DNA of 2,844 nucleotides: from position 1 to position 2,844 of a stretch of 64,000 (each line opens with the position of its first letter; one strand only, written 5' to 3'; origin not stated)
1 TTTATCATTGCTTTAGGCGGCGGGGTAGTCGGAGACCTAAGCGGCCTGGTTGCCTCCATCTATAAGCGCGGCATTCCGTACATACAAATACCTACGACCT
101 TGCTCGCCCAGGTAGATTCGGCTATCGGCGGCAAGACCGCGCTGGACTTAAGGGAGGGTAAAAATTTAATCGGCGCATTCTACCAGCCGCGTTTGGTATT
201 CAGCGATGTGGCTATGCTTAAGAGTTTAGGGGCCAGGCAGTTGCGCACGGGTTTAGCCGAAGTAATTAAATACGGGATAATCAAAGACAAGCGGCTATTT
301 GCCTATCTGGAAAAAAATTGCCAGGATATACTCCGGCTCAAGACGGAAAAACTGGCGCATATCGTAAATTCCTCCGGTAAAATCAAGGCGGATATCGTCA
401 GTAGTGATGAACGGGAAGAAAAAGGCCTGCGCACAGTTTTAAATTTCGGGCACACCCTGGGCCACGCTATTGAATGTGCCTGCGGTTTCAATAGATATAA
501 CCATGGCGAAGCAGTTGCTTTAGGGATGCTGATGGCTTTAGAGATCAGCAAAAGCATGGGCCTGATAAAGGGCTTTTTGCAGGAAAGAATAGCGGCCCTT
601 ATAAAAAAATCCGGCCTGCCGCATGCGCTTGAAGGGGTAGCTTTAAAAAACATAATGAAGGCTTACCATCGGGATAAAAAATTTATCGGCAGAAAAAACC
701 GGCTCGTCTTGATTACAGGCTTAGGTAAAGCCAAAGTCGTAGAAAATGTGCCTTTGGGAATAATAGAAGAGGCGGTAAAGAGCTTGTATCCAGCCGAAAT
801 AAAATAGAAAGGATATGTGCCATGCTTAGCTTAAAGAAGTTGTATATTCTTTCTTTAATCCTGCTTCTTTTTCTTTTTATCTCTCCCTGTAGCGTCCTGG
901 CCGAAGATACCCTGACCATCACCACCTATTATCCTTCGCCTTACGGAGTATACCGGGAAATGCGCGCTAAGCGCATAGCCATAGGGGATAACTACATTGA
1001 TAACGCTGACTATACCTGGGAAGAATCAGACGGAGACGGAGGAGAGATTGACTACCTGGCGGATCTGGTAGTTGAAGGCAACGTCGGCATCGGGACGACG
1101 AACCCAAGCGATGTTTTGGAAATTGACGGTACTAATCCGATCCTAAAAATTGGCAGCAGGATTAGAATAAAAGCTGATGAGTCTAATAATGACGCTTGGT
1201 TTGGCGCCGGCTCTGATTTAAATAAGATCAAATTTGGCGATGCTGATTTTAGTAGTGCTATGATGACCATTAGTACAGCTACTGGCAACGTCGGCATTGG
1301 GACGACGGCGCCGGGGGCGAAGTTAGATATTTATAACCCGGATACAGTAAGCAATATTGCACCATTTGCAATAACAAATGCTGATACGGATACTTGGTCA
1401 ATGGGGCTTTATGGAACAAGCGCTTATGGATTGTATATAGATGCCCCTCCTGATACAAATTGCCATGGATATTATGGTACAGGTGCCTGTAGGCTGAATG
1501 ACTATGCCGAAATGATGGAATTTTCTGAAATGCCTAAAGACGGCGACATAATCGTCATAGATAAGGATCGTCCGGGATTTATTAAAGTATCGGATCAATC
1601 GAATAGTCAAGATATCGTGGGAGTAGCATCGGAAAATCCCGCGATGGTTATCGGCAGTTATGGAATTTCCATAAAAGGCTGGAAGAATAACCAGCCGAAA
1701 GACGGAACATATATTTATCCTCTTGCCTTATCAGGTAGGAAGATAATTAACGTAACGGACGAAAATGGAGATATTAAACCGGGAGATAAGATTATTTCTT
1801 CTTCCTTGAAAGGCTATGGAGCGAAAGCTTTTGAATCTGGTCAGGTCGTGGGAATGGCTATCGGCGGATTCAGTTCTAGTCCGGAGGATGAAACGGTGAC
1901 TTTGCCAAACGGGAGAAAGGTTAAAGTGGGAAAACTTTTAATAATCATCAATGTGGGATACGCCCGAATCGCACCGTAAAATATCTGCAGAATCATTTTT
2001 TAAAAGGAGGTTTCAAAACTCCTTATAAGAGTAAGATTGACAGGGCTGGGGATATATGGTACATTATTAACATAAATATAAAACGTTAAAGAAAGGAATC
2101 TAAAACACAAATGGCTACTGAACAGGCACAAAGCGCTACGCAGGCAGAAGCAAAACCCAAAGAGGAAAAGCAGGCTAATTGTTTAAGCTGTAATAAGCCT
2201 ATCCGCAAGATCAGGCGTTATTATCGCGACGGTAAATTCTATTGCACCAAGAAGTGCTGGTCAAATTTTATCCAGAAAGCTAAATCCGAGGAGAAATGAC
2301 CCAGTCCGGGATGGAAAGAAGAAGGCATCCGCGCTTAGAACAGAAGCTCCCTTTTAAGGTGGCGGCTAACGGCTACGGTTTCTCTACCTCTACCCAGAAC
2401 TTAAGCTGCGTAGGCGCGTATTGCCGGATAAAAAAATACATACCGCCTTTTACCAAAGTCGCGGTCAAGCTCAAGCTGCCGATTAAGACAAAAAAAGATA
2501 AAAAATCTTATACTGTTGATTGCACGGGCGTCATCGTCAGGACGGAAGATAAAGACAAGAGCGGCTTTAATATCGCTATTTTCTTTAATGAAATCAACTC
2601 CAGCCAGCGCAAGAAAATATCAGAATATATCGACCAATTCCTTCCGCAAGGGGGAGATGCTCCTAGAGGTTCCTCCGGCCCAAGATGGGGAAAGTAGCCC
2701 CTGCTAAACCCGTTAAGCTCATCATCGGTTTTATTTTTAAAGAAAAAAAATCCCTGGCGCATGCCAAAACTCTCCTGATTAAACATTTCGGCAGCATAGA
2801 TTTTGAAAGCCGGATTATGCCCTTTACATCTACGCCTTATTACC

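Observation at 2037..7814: Seven-gene overlapping operon coupling c-di-GMP signalling (PilZ, YajQ, HD-GYP sensor) to a CstA transporter and an orphan PflX-type radical SAM activase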

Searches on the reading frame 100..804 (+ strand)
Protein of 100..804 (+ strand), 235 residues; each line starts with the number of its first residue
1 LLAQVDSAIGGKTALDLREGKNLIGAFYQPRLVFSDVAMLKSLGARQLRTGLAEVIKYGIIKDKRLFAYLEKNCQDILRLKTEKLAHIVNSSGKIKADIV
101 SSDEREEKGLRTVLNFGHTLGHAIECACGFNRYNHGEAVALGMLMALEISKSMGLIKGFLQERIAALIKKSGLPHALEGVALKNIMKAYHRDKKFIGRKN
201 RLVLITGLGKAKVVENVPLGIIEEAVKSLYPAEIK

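Call 3: search_protein_families(library=pfam, proteins=[window:100-804:+], max_evalue=0.01)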
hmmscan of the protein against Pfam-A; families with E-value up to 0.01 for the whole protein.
window:100-804:+ (235 aa): 2 families
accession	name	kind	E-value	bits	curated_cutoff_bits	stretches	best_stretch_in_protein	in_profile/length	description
PF24621.2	DHQS_C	-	2e-45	154.7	27.6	1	51-194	1-143/144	3-dehydroquinate synthase C-terminal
PF01761.26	DHQ_synthase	-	6.4e-16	58.5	24.2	1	1-49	66-114/115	3-dehydroquinate synthase N-terminal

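Call 4: search_protein_families(library=ncbifam, proteins=[window:100-804:+], max_evalue=0.01)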
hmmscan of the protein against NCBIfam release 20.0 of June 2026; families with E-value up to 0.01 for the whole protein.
window:100-804:+ (235 aa): 6 families
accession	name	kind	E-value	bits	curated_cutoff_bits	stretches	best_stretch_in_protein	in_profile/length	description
TIGR01357.1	aroB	equivalog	2.5e-72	244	305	1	1-217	118-334/344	3-dehydroquinate synthase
TIGR04425.1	P_lya_rel_AroB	hypoth_equivalog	1e-47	162.9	400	1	1-226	118-341/348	AroB-related putative sugar phosphate phospholyase (cyclizing)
NF010627.0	PRK14021.1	equivalog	2.5e-42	145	565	1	1-228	305-539/542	bifunctional shikimate kinase/3-dehydroquinate synthase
NF004852.0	PRK06203.1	equivalog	4.7e-37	127.8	333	1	2-230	158-392/407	3-dehydroquinate synthase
NF010556.0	PRK13951.1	equivalog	1.1e-27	97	560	1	1-223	273-489/492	bifunctional shikimate kinase AroK/3-dehydroquinate synthase AroB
NF006941.0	PRK09423.1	subfamily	0.0022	16.9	336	1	121-188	257-320/367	glycerol dehydrogenase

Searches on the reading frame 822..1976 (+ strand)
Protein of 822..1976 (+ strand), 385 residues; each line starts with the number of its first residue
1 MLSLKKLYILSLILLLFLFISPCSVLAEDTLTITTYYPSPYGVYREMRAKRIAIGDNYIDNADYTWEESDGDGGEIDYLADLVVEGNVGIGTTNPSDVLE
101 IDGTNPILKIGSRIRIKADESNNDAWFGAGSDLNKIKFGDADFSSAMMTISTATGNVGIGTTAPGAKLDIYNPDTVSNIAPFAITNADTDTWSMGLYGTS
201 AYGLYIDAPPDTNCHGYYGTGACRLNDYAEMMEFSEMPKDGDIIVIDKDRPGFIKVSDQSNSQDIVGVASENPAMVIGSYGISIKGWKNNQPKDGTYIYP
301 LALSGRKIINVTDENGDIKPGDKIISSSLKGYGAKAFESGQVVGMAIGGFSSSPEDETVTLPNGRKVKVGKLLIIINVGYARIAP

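Call 3: search_protein_families(library=pfam, proteins=[window:822-1976:+], max_evalue=0.01)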
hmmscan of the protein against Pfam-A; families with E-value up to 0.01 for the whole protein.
window:822-1976:+ (385 aa): 1 family
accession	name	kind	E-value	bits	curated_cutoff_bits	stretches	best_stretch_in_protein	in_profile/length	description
PF11962.13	Peptidase_G2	-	1.6e-05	24.9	25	1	221-286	44-106/228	Peptidase_G2, IMC autoproteolytic cleavage domain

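Call 4: search_protein_families(library=ncbifam, proteins=[window:822-1976:+], max_evalue=0.01)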
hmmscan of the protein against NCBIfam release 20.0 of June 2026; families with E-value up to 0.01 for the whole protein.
window:822-1976:+ (385 aa): 0 families

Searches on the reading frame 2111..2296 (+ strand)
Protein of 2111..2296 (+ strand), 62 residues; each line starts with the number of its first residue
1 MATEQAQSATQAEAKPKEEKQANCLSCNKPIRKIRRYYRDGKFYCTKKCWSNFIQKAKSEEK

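Call 3: search_protein_families(library=pfam, proteins=[window:2111-2296:+], max_evalue=0.01)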
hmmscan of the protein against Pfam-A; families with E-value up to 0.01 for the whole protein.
window:2111-2296:+ (62 aa): 1 family
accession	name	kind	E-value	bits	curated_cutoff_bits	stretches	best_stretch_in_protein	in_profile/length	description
PF00412.28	LIM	-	0.001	19.7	22.9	1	23-51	28-56/58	LIM domain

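Call 4: search_protein_families(library=ncbifam, proteins=[window:2111-2296:+], max_evalue=0.01)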
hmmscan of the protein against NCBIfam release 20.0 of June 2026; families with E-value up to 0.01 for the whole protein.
window:2111-2296:+ (62 aa): 0 families

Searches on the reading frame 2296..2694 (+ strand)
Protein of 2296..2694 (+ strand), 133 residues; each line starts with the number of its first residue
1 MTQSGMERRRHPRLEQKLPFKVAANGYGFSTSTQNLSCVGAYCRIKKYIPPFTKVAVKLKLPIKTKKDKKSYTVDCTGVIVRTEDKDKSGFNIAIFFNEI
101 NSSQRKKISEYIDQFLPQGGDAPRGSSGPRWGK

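Call 3: search_protein_families(library=pfam, proteins=[window:2296-2694:+], max_evalue=0.01)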
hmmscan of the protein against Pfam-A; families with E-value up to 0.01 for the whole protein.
window:2296-2694:+ (133 aa): 2 families
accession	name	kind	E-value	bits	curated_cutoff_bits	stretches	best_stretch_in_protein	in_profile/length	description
PF07238.19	PilZ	-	8.2e-11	42.6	22.5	1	7-113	1-101/102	PilZ domain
PF22711.1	SNaCT5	-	0.0058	17.2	27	1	45-111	117-179/196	Short NACHT-associated C-Terminal domain, family 5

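Call 4: search_protein_families(library=ncbifam, proteins=[window:2296-2694:+], max_evalue=0.01)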
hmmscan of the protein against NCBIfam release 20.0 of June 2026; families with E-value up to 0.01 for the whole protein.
window:2296-2694:+ (133 aa): 1 family
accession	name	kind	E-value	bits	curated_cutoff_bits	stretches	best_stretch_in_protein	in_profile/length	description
TIGR02266.1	gmx_TIGR02266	paralog_domain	0.0026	17.9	68.7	1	17-113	5-96/96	TIGR02266 family protein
